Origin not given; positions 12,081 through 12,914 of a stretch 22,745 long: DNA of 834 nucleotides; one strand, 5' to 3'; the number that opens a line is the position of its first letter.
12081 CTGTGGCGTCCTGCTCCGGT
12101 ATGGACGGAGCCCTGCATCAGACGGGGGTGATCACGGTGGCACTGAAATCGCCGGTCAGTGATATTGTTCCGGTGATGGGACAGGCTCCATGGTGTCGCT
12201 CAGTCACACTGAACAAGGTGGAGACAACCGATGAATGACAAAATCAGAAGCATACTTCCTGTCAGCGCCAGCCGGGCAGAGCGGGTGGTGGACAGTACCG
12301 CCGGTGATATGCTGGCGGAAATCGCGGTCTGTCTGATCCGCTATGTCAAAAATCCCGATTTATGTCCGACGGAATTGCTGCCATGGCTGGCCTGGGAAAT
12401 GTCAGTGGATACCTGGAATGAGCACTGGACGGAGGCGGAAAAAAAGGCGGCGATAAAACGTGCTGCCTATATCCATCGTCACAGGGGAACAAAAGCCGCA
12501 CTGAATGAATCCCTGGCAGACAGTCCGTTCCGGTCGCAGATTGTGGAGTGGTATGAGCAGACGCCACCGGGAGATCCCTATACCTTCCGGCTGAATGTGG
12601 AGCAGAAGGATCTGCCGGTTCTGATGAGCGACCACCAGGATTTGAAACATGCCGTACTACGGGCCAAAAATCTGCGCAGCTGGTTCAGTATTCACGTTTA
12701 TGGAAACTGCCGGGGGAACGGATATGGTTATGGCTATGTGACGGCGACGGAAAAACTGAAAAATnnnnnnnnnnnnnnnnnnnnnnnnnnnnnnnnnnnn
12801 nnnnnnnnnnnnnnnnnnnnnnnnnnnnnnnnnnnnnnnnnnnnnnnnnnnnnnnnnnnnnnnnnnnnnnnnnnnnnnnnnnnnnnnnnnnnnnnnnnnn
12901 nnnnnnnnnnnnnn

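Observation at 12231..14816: Baseplate protein I homolog fused to a large Ig-like plus LRR-like C-terminal module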

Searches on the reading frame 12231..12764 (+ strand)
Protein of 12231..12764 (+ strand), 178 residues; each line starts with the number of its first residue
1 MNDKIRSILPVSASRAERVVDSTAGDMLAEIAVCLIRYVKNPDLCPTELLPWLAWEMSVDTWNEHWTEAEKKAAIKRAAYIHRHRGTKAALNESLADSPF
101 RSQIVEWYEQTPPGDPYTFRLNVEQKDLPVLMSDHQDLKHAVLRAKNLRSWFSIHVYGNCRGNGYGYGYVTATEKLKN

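Call 59: search_protein_representatives(protein=window:12231-12764:+)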
Query: 178 residues. Proteins with E-value up to 0.001 (for the whole library): 3137; up to 1e-10: 1362; up to 1e-30: 17. The best 150 are listed.
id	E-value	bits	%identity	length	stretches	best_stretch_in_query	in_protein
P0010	1.2e-116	402.8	99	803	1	1-178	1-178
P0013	1.2e-96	337.7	82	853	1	1-176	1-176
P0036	2.3e-71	255.3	65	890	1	1-176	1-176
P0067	5.6e-70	250.8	63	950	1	3-177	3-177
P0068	5.8e-70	250.7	64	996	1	7-174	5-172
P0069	1.1e-69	249.7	64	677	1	8-177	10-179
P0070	1.5e-65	236.3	61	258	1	8-177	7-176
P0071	9.3e-65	233.7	62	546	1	6-176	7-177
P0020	3.0e-63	228.8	61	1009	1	7-176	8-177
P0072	4.4e-56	205.5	57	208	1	2-174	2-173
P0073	8.8e-55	201.2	60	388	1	4-175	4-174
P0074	4.9e-48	179.2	49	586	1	3-174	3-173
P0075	3.6e-44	166.6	79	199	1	81-177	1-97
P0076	6.0e-39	149.6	43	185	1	2-172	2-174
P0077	7.4e-34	133.0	44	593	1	30-176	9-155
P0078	2.7e-33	131.2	45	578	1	6-175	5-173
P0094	7.2e-28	113.5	49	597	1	36-150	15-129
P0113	1.9e-25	105.6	36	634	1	4-159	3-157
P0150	6.6e-23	97.4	35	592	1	6-164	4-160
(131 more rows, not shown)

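Call 60: search_protein_families(library=pfam, proteins=[P0067, P0068, P0069, P0071, P0074, P0077, P0078, P0094, P0113, P0150], max_evalue=0.001)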
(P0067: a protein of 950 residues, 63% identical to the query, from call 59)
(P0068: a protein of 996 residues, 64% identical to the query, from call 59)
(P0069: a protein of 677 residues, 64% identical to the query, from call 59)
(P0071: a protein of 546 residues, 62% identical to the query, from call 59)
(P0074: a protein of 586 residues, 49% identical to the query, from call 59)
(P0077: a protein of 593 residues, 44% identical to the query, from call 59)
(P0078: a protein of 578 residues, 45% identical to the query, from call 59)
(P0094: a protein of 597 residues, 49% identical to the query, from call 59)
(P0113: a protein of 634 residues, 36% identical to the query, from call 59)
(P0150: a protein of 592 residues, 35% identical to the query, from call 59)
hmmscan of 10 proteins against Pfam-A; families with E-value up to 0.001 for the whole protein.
P0067 (950 aa): 3 families
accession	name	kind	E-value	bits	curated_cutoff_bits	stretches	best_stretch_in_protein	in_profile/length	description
PF09684.15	Tail_P2_I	-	3.2e-38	131.2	20.6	1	9-149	1-139/139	Phage tail protein (Tail_P2_I)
PF13306.12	LRR_5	-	4.7e-11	43.1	27.7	1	650-738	29-106/127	BspA type Leucine rich repeat region (6 copies)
PF02368.24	Big_2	-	9e-07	29.2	22.8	1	182-255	2-73/79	Bacterial Ig-like domain (group 2)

P0068 (996 aa): 2 families
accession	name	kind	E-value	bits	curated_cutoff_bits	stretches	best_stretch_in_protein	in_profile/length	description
PF09684.15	Tail_P2_I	-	2.4e-40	138.1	20.6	1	7-147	1-139/139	Phage tail protein (Tail_P2_I)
PF02368.24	Big_2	-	4.1e-07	30.3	22.8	1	180-252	2-71/79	Bacterial Ig-like domain (group 2)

P0069 (677 aa): 2 families
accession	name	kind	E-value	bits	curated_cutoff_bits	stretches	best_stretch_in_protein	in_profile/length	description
PF09684.15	Tail_P2_I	-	9.4e-40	136.1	20.6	1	11-151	1-139/139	Phage tail protein (Tail_P2_I)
PF02368.24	Big_2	-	0.00092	19.6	22.8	0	187-262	5-77/79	Bacterial Ig-like domain (group 2)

P0071 (546 aa): 2 families
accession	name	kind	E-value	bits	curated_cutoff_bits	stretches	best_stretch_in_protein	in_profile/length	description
PF09684.15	Tail_P2_I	-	9.3e-40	136.2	20.6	1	10-150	1-139/139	Phage tail protein (Tail_P2_I)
PF02368.24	Big_2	-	3.3e-06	27.4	22.8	1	184-261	6-78/79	Bacterial Ig-like domain (group 2)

P0074 (586 aa): 1 family
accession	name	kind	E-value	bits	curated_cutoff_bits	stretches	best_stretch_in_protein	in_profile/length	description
PF09684.15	Tail_P2_I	-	2.1e-39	135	20.6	1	9-148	1-139/139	Phage tail protein (Tail_P2_I)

P0077 (593 aa): 2 families
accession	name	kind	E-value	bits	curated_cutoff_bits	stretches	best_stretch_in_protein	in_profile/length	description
PF09684.15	Tail_P2_I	-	1.5e-33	116.1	20.6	1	7-128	19-139/139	Phage tail protein (Tail_P2_I)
PF02368.24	Big_2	-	9.2e-09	35.6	22.8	1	163-234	4-72/79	Bacterial Ig-like domain (group 2)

P0078 (578 aa): 1 family
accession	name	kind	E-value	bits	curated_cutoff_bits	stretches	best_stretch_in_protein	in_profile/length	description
PF09684.15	Tail_P2_I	-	1.1e-36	126.2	20.6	1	8-146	1-139/139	Phage tail protein (Tail_P2_I)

P0094 (597 aa): 1 family
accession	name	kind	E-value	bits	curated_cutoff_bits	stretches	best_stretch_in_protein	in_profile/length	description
PF09684.15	Tail_P2_I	-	9.3e-46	155.6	20.6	1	2-128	13-139/139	Phage tail protein (Tail_P2_I)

P0113 (634 aa): 1 family
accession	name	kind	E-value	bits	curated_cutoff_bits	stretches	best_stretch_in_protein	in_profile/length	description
PF09684.15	Tail_P2_I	-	2e-50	170.7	20.6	1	8-146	1-139/139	Phage tail protein (Tail_P2_I)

P0150 (592 aa): 1 family
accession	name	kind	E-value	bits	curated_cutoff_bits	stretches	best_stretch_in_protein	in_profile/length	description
PF09684.15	Tail_P2_I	-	1e-48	165.2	20.6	1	7-146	1-139/139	Phage tail protein (Tail_P2_I)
